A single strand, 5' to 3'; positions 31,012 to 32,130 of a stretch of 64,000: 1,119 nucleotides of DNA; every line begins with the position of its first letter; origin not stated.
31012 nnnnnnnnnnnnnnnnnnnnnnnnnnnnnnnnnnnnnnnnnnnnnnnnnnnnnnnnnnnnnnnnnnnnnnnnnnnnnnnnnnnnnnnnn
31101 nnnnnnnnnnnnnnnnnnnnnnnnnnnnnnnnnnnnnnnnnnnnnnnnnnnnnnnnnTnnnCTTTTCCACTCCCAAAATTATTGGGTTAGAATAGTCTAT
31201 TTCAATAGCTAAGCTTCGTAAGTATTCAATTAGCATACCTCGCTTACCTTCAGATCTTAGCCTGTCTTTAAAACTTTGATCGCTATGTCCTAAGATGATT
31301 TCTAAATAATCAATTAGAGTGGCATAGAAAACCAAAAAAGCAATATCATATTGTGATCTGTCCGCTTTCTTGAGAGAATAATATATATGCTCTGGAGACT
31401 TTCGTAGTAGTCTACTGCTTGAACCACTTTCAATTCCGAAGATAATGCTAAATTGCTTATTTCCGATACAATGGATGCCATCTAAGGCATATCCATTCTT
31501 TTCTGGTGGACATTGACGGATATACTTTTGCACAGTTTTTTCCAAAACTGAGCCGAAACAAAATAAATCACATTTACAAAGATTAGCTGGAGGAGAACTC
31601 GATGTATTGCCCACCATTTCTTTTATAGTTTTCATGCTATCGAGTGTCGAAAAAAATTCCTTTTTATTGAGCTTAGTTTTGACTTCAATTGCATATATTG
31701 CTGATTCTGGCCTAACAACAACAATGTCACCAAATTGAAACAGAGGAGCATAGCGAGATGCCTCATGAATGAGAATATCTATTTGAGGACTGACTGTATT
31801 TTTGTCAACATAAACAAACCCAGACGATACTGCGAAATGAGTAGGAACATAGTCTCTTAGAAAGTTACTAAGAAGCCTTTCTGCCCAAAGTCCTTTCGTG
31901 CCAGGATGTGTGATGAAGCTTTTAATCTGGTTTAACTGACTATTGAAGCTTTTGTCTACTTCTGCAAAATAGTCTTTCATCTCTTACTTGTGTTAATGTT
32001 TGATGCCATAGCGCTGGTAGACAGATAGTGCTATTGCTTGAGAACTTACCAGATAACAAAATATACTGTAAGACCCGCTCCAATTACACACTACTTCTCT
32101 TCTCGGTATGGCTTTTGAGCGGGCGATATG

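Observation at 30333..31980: Low-GC two-gene island: NERD-like PD-(D/E)xK nuclease plus an uncharacterised coupled partner, a candidate novel defence module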

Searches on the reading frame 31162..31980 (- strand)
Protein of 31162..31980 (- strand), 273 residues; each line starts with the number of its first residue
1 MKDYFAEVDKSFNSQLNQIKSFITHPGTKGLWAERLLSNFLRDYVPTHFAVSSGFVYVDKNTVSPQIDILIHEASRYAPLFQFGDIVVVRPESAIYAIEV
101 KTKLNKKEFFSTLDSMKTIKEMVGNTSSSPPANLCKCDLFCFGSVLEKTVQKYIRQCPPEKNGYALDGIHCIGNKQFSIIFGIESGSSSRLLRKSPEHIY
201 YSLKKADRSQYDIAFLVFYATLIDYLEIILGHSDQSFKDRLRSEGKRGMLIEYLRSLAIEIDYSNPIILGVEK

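Call 3: search_protein_families(library=pfam, proteins=[window:31162-31980:-], max_evalue=1)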
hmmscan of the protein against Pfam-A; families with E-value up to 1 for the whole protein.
window:31162-31980:- (273 aa): 2 families
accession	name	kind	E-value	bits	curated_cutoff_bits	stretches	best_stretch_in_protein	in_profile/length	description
PF20247.3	DUF6602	-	4.8e-24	84.7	27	1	18-122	2-104/104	Domain of unknown function (DUF6602)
PF08378.17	NERD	-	0.042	14.8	22.1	0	29-71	1-43/111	Nuclease-related domain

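Call 4: search_protein_families(library=padloc, proteins=[window:31162-31980:-], max_evalue=1)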
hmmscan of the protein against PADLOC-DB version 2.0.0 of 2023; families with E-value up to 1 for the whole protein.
window:31162-31980:- (273 aa): 4 families
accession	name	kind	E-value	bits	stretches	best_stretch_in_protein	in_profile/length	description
PDLC01495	PD_DExK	-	3.7e-29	98.9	1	2-122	4-123/123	"CAS-I,CAS-II,CAS-III,CAS-IV,CAS-V,CAS-VI; associated"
PDLC00745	Effector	-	1.5e-18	65.4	1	1-122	7-128/244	Endonuclease (NucC)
PDLC01051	NucC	-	6.9e-14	50.1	1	2-122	15-130/243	NucC nuclease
PDLC02991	DarT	-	0.048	11.5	1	39-84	60-103/196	-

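Call 5: search_protein_families(library=ncbifam, proteins=[window:31162-31980:-], max_evalue=1)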
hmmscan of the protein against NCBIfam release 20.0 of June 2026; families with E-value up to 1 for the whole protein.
window:31162-31980:- (273 aa): 0 families

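Call 9: find_homologous_proteins(query=window:31162-31980:-, max_evalue=0.001)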
Query window:31162-31980:- (273 aa): 5 proteins with E <= 0.001 among 327 candidates.
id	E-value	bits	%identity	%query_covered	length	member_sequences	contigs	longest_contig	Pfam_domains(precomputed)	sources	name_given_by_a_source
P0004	2.8e-179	612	100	100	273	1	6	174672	PF20247.4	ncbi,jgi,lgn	-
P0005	6.6e-148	509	86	100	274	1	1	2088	PF20247.4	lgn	-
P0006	4.4e-147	507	84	100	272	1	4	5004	PF20247.4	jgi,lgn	-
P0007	7.6e-45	172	40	99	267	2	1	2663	PF20247.4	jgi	-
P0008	1.8e-43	167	39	88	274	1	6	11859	PF20247.4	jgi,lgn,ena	-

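Call 12: find_encoding_contigs(protein=P0004, flank=10000)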
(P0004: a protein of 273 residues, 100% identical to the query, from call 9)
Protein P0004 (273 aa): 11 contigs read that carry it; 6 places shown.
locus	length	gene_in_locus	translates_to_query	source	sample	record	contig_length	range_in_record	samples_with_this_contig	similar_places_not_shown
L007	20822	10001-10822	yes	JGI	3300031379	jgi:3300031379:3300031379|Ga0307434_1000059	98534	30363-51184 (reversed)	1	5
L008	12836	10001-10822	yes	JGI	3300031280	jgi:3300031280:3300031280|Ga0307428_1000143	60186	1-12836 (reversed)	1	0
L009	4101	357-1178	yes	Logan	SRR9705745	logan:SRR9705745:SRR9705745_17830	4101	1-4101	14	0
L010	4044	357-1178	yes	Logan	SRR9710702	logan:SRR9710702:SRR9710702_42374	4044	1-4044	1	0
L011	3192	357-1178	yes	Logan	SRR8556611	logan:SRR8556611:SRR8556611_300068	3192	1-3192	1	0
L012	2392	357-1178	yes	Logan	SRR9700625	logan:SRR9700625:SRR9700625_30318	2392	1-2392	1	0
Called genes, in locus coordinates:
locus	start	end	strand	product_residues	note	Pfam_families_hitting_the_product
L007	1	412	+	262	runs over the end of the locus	PF02625:XdhC_CoxI, PF13478:XdhC_C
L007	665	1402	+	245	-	PF00941:FAD_binding_5, PF03450:CO_deh_flav_C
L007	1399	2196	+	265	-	PF00941:FAD_binding_5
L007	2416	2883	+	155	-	PF00111:Fer2 (weak), PF01799:Fer2_2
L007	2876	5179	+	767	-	PF01315:Ald_Xan_dh_C, PF02738:MoCoBD_1, PF20256:MoCoBD_2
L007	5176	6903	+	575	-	PF01979:Amidohydro_1, PF07969:Amidohydro_3 (weak), PF13382:Adenine_deam_C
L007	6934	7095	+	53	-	-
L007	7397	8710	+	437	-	PF14691:Fer4_20, PF01946:Thi4 (weak), PF01494:FAD_binding_3 (weak), PF03486:HI0933_like (weak), PF07992:Pyr_redox_2, PF00890:FAD_binding_2 (weak), PF01266:DAO, PF13450:NAD_binding_8, +4 more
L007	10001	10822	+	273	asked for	PF20247:DUF6602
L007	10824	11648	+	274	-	-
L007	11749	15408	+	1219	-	PF28492:Beta_helix_4, PF13229:Beta_helix, PF05048:NosD (weak), PF13229:Beta_helix, PF25788:Ig_Rha78A_N, PF18962:Por_Secre_tail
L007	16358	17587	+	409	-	PF01180:DHO_dh, PF13187:Fer4_9 (faint), PF13237:Fer4_10 (faint), PF12838:Fer4_7, PF14697:Fer4_21, PF12797:Fer4_2 (weak), PF00037:Fer4, PF12837:Fer4_6 (weak)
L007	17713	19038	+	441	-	PF01979:Amidohydro_1, PF07969:Amidohydro_3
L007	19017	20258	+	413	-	PF00291:PALP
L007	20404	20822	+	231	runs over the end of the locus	PF13353:Fer4_12 (weak), PF04055:Radical_SAM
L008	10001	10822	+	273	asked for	PF20247:DUF6602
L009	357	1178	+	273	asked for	PF20247:DUF6602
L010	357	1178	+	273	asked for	PF20247:DUF6602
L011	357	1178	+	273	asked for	PF20247:DUF6602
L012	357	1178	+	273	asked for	PF20247:DUF6602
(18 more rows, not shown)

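Call 13: find_encoding_contigs(protein=P0006, flank=10000)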
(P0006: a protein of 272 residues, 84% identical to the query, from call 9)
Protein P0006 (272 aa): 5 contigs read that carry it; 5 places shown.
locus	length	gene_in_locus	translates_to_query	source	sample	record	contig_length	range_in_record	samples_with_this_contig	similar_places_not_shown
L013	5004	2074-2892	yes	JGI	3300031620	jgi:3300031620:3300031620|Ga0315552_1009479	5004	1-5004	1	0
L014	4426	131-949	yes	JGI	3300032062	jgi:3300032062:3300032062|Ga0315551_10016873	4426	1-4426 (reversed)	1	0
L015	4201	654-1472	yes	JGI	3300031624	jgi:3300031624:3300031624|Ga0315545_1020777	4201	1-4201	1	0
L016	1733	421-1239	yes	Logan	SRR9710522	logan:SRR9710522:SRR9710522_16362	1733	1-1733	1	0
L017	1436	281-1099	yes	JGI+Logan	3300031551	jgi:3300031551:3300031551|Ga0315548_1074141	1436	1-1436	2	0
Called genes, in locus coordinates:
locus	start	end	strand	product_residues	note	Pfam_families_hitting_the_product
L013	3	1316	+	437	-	PF14691:Fer4_20, PF01946:Thi4 (faint), PF07992:Pyr_redox_2 (weak), PF01494:FAD_binding_3 (weak), PF07992:Pyr_redox_2, PF01266:DAO (weak), PF12831:FAD_oxidored (weak), PF13450:NAD_binding_8, +4 more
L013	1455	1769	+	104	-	-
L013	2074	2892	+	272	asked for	PF20247:DUF6602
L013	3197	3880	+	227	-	-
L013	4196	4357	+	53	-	-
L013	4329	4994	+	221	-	-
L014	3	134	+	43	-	?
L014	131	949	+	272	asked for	PF20247:DUF6602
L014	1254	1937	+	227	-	-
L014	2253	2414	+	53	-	-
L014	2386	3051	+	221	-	-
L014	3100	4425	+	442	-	?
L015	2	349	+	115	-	?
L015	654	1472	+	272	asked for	PF20247:DUF6602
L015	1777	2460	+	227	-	-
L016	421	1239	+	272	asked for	PF20247:DUF6602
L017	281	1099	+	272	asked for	PF20247:DUF6602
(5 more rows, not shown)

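Call 14: find_encoding_contigs(protein=P0008, flank=10000)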
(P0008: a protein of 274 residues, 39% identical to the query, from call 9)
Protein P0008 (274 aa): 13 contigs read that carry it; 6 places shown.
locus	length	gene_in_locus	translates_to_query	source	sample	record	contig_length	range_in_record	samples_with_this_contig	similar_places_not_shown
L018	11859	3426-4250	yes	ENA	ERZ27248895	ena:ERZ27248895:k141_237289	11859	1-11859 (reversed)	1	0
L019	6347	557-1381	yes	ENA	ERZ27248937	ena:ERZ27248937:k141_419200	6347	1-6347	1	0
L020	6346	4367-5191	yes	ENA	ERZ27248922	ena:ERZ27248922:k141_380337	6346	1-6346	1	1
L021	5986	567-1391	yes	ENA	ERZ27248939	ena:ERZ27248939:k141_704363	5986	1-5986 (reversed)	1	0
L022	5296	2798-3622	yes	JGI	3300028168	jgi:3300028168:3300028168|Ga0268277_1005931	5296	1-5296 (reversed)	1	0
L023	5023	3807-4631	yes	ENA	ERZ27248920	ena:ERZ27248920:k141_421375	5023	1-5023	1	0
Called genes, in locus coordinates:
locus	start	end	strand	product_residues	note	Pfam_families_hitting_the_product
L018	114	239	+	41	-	-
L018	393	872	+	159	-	-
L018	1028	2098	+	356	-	PF03783:CsgG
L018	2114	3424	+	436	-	PF00041:fn3 (faint), PF14870:PSII_BNR (faint)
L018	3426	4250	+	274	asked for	PF20247:DUF6602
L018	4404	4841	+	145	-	-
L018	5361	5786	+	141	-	-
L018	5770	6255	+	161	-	PF05423:Mycobact_memb (weak)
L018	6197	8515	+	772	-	PF13715:CarbopepD_reg_2, PF07715:Plug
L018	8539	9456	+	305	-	-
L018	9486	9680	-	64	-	PF02615:Ldh_2 (weak)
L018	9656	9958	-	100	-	PF02615:Ldh_2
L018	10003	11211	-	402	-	PF16401:DUF5009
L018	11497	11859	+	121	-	?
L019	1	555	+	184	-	?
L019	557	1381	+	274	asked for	PF20247:DUF6602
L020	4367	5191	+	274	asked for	PF20247:DUF6602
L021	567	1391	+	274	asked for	PF20247:DUF6602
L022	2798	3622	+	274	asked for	PF20247:DUF6602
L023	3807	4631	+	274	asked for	PF20247:DUF6602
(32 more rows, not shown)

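Call 15: find_encoding_contigs(protein=P0007, flank=10000)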
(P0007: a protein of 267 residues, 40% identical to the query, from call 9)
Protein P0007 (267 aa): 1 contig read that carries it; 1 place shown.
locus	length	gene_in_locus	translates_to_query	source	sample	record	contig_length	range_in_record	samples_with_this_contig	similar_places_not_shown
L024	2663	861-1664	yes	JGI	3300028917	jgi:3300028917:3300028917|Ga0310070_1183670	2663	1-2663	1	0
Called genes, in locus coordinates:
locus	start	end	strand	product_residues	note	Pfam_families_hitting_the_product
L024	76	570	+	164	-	PF13302:Acetyltransf_3, PF13420:Acetyltransf_4, PF00583:Acetyltransf_1, PF13673:Acetyltransf_10, PF13508:Acetyltransf_7, PF08445:FR47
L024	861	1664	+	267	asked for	PF20247:DUF6602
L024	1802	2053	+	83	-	-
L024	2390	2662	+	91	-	?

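Call 16: search_solved_structures(query=window:31162-31980:-, max_evalue=1, show_alignments=3)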
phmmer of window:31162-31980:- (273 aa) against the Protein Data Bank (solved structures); distinct sequences matched with E-value up to 1: 5.
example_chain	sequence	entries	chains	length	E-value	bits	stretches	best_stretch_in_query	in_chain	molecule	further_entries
6uxf_A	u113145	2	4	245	7.2e-09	38.8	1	14-120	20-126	Vibrio meotecus sp. RC341 NucC | Vibrio metoecus sp. RC341 NucC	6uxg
7zgv_A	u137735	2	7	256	2.6e-07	33.7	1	11-122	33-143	Serratia NucC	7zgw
6p7o_A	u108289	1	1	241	3.7e-07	33.2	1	4-101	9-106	E. coli MS115-1 NucC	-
6p7p_A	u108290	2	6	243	1.9e-06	30.9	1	4-101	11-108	E. coli MS115-1 NucC 2-241 | E. coli MS115-1 NucC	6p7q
6q1h_A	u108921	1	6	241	9e-05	25.4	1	9-101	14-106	Bacterial protein ORF C62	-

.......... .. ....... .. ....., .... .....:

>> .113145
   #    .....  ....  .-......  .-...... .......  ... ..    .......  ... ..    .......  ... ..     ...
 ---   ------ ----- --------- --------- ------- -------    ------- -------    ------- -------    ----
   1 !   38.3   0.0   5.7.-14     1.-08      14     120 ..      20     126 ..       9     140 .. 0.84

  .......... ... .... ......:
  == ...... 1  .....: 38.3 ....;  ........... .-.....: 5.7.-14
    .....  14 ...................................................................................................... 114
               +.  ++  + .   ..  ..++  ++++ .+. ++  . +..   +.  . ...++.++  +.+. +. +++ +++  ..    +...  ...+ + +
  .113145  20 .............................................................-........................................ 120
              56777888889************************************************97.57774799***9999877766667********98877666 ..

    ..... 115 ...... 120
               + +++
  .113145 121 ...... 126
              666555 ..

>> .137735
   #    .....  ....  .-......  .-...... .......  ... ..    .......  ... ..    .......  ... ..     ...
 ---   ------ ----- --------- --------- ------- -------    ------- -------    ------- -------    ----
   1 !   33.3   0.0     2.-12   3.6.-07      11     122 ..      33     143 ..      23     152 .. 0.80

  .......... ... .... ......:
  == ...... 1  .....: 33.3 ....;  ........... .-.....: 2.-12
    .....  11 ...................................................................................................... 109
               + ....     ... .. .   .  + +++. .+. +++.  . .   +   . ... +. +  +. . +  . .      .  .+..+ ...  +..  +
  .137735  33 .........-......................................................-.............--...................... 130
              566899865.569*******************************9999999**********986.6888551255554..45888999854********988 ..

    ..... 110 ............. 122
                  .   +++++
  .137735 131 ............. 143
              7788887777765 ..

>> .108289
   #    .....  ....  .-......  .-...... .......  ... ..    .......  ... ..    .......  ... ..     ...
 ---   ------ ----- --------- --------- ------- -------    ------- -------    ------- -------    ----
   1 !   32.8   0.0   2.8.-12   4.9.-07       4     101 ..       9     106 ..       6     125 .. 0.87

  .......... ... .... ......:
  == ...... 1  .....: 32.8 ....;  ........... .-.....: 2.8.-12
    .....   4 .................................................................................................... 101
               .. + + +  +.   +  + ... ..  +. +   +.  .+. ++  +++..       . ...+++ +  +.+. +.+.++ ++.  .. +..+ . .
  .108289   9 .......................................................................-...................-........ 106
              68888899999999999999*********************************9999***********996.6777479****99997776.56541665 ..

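Call 61: search_protein_families(library=pfam, proteins=[L013:3197-3877:+, L013:4329-4991:+, L018:4404-4838:+, L024:1802-2050:+], max_evalue=0.01)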
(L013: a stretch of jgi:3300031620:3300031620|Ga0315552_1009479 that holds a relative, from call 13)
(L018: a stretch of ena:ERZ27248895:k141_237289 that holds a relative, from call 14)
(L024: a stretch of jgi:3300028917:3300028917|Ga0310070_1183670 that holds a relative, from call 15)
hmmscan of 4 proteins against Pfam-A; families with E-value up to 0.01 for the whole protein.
L013:3197-3877:+ (227 aa): 0 families

L013:4329-4991:+ (221 aa): 0 families

L018:4404-4838:+ (145 aa): 0 families

L024:1802-2050:+ (83 aa): 1 family
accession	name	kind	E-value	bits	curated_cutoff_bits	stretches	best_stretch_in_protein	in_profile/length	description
PF04136.21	COG3_N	-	0.004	17.5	27.9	1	11-72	21-82/147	Conserved oligomeric Golgi complex subunit 3, N-terminal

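Call 64: search_solved_structures(query=A2, max_evalue=1, show_alignments=3)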
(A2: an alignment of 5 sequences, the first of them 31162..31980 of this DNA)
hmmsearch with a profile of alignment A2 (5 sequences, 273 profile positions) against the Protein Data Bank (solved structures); distinct sequences matched with E-value up to 1: 8.
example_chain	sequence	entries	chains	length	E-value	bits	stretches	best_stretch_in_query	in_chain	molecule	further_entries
6uxf_A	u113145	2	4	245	4e-13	52.9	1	6-109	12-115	Vibrio meotecus sp. RC341 NucC | Vibrio metoecus sp. RC341 NucC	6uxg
7zgv_A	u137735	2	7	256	6.2e-12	49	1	9-125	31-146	Serratia NucC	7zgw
6p7o_A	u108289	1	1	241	2.5e-08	37.1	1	16-102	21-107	E. coli MS115-1 NucC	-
6p7p_A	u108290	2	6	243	1.8e-07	34.3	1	16-102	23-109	E. coli MS115-1 NucC 2-241 | E. coli MS115-1 NucC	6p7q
6q1h_A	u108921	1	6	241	1.1e-06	31.7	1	5-104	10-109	Bacterial protein ORF C62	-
3v1e_A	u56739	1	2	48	0.51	13.2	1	13-52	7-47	Computational design, MID1-zinc H12E mutant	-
3v1a_A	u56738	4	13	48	0.74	12.6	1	13-52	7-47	Computational design, MID1-apo1 | Computational design, MID1-apo2 | Computational design, MID1-zinc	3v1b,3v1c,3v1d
3v1f_A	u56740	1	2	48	0.97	12.2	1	13-52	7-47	Computational design, MID1-zinc H35E mutant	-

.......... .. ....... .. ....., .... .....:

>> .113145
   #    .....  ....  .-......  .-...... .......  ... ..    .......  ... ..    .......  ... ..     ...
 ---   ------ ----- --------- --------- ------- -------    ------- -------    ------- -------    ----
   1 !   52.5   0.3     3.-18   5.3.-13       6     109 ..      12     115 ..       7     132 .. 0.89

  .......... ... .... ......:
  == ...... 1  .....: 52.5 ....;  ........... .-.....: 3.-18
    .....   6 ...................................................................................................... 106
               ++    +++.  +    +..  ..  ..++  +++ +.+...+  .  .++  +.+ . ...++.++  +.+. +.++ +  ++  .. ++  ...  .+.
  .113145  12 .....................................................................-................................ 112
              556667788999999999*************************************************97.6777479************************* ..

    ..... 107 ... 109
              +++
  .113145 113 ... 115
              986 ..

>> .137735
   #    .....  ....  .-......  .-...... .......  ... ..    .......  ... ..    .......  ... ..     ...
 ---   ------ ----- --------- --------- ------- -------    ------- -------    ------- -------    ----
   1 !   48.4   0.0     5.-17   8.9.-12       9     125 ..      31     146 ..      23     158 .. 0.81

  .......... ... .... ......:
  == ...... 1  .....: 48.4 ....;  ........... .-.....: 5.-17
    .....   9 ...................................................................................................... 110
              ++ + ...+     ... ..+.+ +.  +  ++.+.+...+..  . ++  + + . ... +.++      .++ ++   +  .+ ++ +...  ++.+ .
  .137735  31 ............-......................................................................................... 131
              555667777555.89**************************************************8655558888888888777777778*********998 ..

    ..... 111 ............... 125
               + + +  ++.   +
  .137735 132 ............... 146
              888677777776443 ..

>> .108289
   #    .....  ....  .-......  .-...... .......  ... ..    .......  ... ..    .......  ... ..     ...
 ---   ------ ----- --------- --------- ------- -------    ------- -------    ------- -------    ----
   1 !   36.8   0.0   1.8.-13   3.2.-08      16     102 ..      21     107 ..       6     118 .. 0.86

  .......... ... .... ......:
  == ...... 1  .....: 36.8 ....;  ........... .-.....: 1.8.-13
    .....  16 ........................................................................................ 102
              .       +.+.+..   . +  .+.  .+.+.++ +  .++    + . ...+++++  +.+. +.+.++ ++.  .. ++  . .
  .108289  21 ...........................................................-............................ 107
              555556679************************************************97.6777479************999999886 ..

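Call 70: find_related_loci(query=A2, collection=metagenome_contigs, flank=6000)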
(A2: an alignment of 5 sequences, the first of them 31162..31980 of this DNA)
Query A2 (273 aa) in metagenome_contigs; peptide patterns used: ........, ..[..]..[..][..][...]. (x = any residue, [..] = any of these).
203 stretches matched a pattern; 28 encode a relative of the query (tblastn E <= 1e-3); 28 distinct loci.
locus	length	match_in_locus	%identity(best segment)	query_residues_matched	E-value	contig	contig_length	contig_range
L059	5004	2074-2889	84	1-273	2e-157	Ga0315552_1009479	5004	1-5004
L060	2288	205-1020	41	1-270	2e-51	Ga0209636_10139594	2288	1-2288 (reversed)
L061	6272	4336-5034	39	1-239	3e-48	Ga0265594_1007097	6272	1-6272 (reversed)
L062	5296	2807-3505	39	1-239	3e-48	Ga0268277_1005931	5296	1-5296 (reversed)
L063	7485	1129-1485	34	18-123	2e-16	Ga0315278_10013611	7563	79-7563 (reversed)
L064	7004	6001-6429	31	5-147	4e-15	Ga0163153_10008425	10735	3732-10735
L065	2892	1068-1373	39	10-109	4e-15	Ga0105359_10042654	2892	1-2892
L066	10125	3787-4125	31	4-116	3e-13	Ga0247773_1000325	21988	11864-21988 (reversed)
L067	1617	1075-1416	32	25-124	9e-13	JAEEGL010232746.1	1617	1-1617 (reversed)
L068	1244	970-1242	37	25-101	1e-12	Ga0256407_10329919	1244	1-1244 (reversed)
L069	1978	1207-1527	36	25-134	3e-11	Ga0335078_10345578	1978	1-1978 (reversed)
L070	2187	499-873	29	3-120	1e-10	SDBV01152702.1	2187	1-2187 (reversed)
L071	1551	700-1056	31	11-125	3e-10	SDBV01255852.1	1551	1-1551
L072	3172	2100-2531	31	5-153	4e-10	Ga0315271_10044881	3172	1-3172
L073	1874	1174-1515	30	8-120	6e-10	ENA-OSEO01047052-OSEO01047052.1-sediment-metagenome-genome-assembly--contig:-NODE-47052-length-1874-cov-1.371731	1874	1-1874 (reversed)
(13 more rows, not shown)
